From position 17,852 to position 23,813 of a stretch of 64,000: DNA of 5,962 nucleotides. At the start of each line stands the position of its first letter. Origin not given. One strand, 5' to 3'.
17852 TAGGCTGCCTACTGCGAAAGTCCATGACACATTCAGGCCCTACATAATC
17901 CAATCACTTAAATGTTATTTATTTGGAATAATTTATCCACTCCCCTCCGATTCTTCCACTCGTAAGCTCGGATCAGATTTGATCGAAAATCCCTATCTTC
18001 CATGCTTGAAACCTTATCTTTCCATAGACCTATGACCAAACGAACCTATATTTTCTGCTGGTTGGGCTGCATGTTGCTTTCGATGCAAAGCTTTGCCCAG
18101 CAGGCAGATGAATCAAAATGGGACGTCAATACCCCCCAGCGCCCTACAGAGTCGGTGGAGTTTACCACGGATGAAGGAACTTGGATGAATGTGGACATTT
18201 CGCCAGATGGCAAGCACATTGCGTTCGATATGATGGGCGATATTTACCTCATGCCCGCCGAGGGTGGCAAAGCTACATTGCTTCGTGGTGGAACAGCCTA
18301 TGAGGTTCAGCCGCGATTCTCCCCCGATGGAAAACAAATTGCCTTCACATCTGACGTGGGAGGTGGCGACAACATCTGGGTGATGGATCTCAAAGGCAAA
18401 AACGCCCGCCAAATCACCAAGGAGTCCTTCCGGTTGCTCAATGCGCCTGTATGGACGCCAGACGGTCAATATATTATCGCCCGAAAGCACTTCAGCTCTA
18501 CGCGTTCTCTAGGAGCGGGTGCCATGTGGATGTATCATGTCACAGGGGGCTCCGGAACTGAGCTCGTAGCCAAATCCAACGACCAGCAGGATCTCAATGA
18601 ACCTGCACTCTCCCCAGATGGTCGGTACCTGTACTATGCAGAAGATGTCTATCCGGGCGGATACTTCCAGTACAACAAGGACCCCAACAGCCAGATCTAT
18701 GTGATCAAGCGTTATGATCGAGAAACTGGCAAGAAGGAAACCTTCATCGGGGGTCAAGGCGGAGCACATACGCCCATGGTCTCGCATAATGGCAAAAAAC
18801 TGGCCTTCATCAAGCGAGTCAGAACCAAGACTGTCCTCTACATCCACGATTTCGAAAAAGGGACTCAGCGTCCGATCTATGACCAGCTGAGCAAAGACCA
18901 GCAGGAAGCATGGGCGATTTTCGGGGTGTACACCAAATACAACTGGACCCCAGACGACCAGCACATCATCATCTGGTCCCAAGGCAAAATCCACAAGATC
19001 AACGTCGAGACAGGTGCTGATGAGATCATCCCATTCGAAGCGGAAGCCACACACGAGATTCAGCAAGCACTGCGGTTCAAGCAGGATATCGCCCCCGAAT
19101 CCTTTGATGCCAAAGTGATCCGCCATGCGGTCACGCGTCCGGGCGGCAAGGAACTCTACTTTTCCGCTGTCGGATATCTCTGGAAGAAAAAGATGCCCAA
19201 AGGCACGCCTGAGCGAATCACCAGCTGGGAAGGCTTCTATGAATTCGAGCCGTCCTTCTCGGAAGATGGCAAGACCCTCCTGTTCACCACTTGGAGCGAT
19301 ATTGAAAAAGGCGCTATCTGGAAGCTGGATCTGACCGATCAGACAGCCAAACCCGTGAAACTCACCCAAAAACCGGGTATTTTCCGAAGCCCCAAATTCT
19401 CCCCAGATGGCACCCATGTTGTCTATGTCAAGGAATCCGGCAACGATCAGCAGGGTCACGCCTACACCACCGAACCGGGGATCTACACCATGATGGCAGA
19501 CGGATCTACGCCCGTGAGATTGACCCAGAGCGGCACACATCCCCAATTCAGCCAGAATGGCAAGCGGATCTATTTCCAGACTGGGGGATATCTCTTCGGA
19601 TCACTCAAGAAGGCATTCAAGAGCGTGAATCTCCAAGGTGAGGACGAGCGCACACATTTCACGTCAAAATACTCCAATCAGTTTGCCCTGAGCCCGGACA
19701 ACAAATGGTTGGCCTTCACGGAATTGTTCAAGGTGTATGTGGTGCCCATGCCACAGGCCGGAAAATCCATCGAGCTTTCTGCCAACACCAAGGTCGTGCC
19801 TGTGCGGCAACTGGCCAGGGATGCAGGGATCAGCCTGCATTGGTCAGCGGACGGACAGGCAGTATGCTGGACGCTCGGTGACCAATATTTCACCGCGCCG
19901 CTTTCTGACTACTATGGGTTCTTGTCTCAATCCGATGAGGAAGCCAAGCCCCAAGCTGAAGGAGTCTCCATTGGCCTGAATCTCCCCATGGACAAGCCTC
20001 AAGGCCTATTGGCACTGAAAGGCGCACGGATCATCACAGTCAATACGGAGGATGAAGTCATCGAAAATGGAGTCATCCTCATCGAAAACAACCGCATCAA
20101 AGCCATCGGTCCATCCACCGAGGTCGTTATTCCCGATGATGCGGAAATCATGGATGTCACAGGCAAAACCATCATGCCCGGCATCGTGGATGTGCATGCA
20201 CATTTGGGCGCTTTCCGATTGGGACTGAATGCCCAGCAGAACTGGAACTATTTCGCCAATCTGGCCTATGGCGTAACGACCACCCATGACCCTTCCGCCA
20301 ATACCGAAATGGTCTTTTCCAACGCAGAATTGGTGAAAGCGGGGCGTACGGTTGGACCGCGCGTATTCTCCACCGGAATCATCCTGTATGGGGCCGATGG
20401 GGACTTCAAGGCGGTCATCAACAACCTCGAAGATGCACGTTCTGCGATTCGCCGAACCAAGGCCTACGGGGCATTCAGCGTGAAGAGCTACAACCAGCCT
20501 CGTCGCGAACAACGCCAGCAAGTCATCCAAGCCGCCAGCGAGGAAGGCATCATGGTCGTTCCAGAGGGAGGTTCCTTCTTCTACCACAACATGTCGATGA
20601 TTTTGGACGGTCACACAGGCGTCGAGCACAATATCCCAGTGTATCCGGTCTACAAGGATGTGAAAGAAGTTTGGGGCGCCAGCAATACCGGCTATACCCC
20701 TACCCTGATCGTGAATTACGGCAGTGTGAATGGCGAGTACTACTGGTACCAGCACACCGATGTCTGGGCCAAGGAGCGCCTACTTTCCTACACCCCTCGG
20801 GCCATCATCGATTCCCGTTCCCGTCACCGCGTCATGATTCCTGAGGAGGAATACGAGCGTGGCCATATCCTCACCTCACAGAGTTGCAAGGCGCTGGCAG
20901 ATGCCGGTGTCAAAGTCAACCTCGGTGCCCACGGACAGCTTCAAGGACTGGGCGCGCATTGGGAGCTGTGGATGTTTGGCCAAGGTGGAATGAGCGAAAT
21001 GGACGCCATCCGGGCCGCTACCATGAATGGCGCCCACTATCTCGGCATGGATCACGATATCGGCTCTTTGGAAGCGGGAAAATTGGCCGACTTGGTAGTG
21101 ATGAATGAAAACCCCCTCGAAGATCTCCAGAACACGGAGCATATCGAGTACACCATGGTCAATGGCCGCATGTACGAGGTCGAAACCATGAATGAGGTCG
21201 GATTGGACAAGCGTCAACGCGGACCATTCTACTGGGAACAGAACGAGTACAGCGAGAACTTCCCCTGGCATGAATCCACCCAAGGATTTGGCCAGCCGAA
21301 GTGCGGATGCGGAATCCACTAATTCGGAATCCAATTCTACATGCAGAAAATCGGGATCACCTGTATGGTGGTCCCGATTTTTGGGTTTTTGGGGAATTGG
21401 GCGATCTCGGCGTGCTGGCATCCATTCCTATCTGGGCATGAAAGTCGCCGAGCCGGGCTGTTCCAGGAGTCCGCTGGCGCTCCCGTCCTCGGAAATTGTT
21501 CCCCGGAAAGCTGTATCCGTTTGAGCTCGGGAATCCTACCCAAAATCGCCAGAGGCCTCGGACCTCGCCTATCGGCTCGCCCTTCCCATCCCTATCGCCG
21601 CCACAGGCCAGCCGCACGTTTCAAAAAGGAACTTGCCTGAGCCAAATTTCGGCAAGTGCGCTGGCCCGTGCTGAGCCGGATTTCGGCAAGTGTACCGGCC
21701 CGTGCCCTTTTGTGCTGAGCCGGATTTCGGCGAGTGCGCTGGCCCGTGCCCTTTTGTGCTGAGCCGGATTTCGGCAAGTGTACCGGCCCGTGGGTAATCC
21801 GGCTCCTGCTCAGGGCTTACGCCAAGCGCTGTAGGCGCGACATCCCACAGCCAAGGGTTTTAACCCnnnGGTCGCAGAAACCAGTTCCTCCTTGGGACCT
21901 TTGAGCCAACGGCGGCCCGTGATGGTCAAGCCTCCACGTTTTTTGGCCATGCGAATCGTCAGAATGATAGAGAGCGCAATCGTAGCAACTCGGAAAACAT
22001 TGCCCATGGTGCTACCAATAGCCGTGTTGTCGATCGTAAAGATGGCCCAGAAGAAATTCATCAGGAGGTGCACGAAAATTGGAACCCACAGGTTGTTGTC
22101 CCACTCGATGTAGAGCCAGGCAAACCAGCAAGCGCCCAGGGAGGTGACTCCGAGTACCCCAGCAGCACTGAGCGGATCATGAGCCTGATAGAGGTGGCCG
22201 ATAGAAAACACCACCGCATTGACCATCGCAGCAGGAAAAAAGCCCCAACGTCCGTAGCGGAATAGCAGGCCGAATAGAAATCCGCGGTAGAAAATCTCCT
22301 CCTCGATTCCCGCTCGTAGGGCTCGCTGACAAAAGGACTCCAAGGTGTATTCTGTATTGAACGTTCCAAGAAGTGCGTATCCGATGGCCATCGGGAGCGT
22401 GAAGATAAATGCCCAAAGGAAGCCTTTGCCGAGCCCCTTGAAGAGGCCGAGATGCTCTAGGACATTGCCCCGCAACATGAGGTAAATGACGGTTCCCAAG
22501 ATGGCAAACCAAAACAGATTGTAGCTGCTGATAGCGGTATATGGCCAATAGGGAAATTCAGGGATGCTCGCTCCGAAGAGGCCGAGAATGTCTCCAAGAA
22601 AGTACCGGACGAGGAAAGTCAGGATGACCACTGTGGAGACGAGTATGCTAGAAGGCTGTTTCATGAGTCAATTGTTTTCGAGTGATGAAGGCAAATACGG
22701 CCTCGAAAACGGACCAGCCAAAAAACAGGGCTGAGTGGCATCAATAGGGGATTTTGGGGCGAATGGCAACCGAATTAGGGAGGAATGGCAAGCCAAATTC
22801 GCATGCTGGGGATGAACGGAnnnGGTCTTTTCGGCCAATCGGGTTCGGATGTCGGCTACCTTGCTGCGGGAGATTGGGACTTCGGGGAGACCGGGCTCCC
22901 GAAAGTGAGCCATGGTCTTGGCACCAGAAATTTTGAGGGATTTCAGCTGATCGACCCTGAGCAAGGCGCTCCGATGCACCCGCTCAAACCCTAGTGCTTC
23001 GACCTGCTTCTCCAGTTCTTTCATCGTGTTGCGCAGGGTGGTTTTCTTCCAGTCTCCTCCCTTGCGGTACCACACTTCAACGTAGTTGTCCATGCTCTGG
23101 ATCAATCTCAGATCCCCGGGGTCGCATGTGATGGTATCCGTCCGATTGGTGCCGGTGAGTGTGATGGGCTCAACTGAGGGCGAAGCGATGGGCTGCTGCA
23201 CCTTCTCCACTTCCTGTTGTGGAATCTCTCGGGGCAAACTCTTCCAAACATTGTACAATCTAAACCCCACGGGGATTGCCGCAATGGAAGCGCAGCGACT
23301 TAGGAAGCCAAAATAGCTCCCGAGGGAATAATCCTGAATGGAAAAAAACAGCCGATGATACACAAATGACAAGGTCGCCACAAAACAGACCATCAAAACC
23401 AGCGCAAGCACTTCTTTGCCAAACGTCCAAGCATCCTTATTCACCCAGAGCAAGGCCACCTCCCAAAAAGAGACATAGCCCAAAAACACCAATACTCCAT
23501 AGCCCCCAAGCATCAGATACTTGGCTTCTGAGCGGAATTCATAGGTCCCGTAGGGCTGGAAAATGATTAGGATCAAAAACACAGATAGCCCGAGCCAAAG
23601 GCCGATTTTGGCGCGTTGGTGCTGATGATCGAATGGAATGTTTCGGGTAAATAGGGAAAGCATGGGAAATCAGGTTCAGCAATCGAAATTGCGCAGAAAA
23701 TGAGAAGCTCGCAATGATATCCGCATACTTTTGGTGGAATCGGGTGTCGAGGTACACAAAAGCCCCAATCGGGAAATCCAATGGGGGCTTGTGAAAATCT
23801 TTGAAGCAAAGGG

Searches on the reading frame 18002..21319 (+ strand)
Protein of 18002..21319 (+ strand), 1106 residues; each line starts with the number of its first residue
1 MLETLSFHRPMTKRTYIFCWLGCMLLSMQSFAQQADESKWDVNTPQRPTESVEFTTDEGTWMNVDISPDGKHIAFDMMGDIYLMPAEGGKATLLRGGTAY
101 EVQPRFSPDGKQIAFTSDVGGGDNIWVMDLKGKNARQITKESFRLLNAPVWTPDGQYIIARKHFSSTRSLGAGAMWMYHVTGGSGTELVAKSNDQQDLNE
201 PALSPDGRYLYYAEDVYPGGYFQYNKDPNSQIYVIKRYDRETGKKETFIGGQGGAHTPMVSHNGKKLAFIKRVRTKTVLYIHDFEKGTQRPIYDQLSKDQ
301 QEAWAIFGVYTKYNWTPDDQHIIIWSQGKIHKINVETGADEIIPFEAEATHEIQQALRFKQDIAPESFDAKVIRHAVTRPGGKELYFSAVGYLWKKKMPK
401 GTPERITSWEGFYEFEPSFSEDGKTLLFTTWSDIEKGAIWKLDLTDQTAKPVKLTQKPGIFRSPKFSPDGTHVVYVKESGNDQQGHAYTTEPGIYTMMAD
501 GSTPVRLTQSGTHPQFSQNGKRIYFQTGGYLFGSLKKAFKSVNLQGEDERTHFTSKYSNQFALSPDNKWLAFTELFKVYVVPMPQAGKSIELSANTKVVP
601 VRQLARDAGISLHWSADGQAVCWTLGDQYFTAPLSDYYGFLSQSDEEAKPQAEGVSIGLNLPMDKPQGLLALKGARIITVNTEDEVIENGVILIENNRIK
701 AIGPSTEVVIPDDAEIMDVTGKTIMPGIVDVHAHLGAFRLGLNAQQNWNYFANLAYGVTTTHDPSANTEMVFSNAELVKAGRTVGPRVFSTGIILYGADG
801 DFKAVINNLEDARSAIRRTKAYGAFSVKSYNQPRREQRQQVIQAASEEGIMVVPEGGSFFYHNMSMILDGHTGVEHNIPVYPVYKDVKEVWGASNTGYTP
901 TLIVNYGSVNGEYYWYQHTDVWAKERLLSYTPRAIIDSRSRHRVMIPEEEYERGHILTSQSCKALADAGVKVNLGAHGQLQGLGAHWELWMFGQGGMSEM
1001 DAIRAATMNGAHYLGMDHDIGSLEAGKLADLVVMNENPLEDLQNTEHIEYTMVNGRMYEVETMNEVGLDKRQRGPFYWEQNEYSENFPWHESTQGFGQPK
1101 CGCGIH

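Call 36: search_protein_families(library=pfam, max_evalue=0.001, proteins=[window:18002-21319:+])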
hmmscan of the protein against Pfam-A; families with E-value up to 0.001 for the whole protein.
window:18002-21319:+ (1106 aa): 8 families
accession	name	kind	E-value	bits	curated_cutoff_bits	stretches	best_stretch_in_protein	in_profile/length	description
PF07676.18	PD40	-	2.2e-35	120.3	20.9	2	98-127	8-38/38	WD40-like Beta Propeller Repeat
PF01979.26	Amidohydro_1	-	1.4e-18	67.7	25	1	969-1056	242-343/345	Amidohydrolase family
PF07969.17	Amidohydro_3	-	4.9e-13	49.8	29.7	1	996-1056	406-469/472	Amidohydrolase family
PF00930.27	DPPIV_N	-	9.4e-11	41.5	22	0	101-142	45-82/354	Dipeptidyl peptidase IV (DPP IV) N-terminal region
PF25174.1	Beta-prop_THOC3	-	3.3e-07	30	305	0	102-167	92-153/272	THOC3 beta-propeller domain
PF08450.18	SGL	-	9.1e-05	22.6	26.3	0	430-580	15-158/246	SMP-30/Gluconolactonase/LRE-like region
PF14583.12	Pectate_lyase22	-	0.00068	18.9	30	0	103-129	355-381/386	Oligogalacturonate lyase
PF02897.21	Peptidase_S9_N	-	0.00087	18.6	24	0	105-210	130-243/414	Prolyl oligopeptidase, N-terminal beta-propeller domain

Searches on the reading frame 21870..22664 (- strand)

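Call 36: search_protein_families(library=pfam, max_evalue=0.001, proteins=[window:21870-22664:-])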
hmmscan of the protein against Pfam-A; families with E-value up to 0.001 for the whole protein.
window:21870-22664:- (265 aa): 1 family
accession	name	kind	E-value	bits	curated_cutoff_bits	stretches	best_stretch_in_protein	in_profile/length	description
PF02517.21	Rce1-like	-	4.6e-15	56.1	22.4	1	115-205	12-93/93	Type II CAAX prenyl endopeptidase Rce1-like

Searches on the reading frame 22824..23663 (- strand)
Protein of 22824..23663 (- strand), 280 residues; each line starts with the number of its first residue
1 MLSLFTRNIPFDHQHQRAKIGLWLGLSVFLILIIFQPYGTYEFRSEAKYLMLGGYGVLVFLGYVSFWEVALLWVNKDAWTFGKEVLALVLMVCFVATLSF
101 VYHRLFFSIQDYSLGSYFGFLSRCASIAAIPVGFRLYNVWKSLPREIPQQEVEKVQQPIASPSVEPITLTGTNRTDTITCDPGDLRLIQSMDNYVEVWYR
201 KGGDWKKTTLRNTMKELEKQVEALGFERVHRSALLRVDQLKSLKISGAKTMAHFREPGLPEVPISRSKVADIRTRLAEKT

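Call 36: search_protein_families(library=pfam, max_evalue=0.001, proteins=[window:22824-23663:-])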
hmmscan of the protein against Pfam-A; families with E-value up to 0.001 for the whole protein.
window:22824-23663:- (280 aa): 1 family
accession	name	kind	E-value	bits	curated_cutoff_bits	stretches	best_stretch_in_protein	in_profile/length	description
PF04397.21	LytTR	-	2.9e-10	40.7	22.6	1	179-276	5-97/98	LytTr DNA-binding domain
